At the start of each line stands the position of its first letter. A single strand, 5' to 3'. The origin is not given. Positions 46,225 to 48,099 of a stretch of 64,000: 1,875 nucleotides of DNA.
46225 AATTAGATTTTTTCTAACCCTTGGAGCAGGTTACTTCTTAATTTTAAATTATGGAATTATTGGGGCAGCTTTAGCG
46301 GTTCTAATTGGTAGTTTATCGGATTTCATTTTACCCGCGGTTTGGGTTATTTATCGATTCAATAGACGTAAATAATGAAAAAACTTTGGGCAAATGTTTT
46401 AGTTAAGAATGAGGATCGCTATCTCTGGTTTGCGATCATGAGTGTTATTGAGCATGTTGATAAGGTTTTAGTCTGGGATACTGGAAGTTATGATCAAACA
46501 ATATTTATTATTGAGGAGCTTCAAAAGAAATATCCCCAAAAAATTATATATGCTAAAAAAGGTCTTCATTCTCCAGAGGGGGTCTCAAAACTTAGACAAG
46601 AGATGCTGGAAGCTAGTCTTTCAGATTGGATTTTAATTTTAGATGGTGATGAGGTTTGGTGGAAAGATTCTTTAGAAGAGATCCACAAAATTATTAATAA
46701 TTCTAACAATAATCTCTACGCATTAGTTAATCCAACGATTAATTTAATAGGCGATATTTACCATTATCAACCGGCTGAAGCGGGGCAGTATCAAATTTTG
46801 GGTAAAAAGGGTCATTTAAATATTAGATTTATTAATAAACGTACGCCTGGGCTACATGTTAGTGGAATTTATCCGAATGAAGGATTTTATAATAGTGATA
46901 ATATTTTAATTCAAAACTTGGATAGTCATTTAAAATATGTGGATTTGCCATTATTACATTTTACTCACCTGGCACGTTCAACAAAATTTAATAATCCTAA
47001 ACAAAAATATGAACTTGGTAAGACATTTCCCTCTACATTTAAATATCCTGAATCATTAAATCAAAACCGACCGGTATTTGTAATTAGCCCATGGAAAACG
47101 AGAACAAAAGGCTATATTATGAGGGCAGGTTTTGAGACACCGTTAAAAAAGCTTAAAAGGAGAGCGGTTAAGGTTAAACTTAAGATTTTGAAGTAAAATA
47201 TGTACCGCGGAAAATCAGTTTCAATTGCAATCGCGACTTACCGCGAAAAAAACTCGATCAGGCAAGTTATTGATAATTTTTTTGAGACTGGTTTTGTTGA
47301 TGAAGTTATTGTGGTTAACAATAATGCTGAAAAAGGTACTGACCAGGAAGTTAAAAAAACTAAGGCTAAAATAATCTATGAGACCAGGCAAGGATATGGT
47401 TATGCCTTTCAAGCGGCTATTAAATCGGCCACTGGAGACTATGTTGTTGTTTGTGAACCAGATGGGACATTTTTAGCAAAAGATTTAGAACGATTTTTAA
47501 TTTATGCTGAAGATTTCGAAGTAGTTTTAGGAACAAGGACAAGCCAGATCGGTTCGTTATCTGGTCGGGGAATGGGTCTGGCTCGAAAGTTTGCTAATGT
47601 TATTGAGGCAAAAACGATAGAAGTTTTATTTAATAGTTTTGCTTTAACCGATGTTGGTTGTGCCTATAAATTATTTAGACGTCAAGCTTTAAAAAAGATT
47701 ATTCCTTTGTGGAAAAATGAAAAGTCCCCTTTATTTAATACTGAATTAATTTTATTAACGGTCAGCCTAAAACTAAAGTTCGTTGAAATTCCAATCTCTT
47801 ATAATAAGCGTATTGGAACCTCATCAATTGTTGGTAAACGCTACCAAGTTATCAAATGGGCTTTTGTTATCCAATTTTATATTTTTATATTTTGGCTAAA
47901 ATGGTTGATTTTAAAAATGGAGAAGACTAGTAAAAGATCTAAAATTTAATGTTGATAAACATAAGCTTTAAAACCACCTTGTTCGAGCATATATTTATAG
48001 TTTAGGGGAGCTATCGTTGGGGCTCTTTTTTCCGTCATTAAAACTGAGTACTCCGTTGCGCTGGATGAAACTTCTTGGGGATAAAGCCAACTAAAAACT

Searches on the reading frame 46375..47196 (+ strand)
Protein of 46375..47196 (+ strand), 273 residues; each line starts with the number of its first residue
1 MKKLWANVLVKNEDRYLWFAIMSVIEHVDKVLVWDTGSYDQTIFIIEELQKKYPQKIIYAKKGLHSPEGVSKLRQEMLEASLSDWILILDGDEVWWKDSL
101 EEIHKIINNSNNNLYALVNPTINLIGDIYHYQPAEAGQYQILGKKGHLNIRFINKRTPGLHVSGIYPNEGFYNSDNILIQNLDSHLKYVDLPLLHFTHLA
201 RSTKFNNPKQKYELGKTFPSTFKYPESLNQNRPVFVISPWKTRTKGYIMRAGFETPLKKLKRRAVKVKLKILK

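Call 5: search_protein_families(library=pfam, proteins=[window:46375-47196:+], max_evalue=0.1)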
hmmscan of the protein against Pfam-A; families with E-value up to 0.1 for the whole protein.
window:46375-47196:+ (273 aa): 4 families
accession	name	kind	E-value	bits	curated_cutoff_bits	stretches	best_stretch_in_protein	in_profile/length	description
PF00535.33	Glycos_transf_2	-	1.4e-11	45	23.3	1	10-138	6-132/168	Glycosyl transferase family 2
PF13704.12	Glyco_tranf_2_4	-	0.00026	21.9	27.5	1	27-100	18-89/98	Glycosyl transferase family 2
PF13641.12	Glyco_tranf_2_3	-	0.002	18.6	27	1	33-107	35-111/230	Glycosyltransferase like family 2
PF10111.15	Glyco_tranf_2_2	-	0.0044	17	27.3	1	29-111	30-110/276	Glycosyltransferase like family 2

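Call 6: search_protein_families(library=ncbifam, proteins=[window:46375-47196:+], max_evalue=0.1)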
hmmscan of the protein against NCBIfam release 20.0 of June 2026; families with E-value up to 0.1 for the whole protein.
window:46375-47196:+ (273 aa): 4 families
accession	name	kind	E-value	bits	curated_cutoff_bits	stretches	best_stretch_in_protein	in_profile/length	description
TIGR04195.1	S_glycosyl_SunS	equivalog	5.9e-06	25.4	350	1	7-108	62-156/421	SunS family peptide S-glycosyltransferase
NF038302.1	EPS_HpsE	equivalog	0.00083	18.4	300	1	30-105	35-109/307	hormogonium polysaccharide biosynthesis glycosyltransferase HpsE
NF047683.1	TeichurnBiosyTuaG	equivalog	0.012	15.3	400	1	31-109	38-113/252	teichuronic acid biosynthesis protein TuaG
TIGR04283.1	glyco_like_mftF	equivalog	0.017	14.7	182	1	26-113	26-103/221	TIGR04283 family arsenosugar biosynthesis glycosyltransferase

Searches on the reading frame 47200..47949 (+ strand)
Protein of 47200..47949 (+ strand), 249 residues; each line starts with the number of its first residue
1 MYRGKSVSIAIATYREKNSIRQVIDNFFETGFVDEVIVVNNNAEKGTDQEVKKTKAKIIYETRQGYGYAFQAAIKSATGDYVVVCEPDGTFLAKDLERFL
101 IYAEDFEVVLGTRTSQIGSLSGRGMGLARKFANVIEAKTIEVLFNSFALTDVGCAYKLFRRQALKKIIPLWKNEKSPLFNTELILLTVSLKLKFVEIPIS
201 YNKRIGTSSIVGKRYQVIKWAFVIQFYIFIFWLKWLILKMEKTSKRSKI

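Call 5: search_protein_families(library=pfam, proteins=[window:47200-47949:+], max_evalue=0.1)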
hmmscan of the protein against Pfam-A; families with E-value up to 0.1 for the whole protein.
window:47200-47949:+ (249 aa): 4 families
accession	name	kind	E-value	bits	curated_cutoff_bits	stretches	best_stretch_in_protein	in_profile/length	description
PF00535.33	Glycos_transf_2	-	3.9e-19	69.6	23.3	1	8-167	1-167/168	Glycosyl transferase family 2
PF12804.13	NTP_transf_3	-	0.00012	22.8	27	1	12-102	19-109/160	MobA-like NTP transferase domain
PF09258.16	Glyco_transf_64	-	0.022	14.5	21.3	0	8-113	2-111/245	Glycosyl transferase family 64 domain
PF13704.12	Glyco_tranf_2_4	-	0.06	14.3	27.5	0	20-89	7-82/98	Glycosyl transferase family 2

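Call 6: search_protein_families(library=ncbifam, proteins=[window:47200-47949:+], max_evalue=0.1)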
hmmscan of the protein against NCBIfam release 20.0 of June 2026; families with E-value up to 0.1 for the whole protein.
window:47200-47949:+ (249 aa): 14 families
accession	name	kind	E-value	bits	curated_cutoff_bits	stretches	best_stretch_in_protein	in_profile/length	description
TIGR04182.1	glyco_TIGR04182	equivalog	5.2e-22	78.6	325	1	7-208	2-197/293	S-layer glycoprotein N-glycosyltransferase AglJ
NF041391.1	DPhHxTase_Halo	equivalog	3.3e-15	55.6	375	1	12-209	2-191/213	dolichyl-phosphate hexose transferase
NF038302.1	EPS_HpsE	equivalog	1.6e-08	33.9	300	1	7-88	3-96/307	hormogonium polysaccharide biosynthesis glycosyltransferase HpsE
TIGR03937.1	PgaC_IcaA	equivalog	1.4e-06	27.6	422.3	1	5-103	45-149/407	poly-beta-1,6-N-acetyl-D-glucosamine synthase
NF058614.1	PPMAGASynPpgS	equivalog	3.9e-06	26.5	370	1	8-162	3-160/226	polyprenyl-phospho-N-acetylgalactosaminyl synthase PpgS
TIGR04283.1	glyco_like_mftF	equivalog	1.1e-05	25.1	182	1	7-88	1-82/221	TIGR04283 family arsenosugar biosynthesis glycosyltransferase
NF010936.0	PRK14356.1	equivalog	3e-05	23.1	666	1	29-197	44-219/456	bifunctional UDP-N-acetylglucosamine diphosphorylase/glucosamine-1-phosphate N-acetyltransferase GlmU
NF041875.1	EPS_EpsD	equivalog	7.2e-05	22.3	370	1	7-112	1-115/325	exopolysaccharide biosynthesis glycosyltransferase EpsD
NF050050.1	ProtGlycPglI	equivalog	0.0001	21.8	500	1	7-111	4-117/306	GalNAc(5)-diNAcBac-PP-undecaprenol beta-1,3-glucosyltransferase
NF010496.0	PRK13915.1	equivalog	0.0016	17.6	262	1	4-86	30-124/307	glucosyl-3-phosphoglycerate synthase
NF047683.1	TeichurnBiosyTuaG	equivalog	0.0038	16.9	400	1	5-106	6-114/252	teichuronic acid biosynthesis protein TuaG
NF007482.0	PRK10073.1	equivalog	0.0057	15.7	423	1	5-103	6-110/334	glycosyltransferase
TIGR03310.1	matur_MocA_YgfJ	equivalog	0.032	14.2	186.45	1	14-100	22-111/188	molybdenum cofactor cytidylyltransferase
NF045692.1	OglycostaseCruG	equivalog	0.04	12.8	600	1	6-56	42-93/386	2'-O-glycosyltransferase CruG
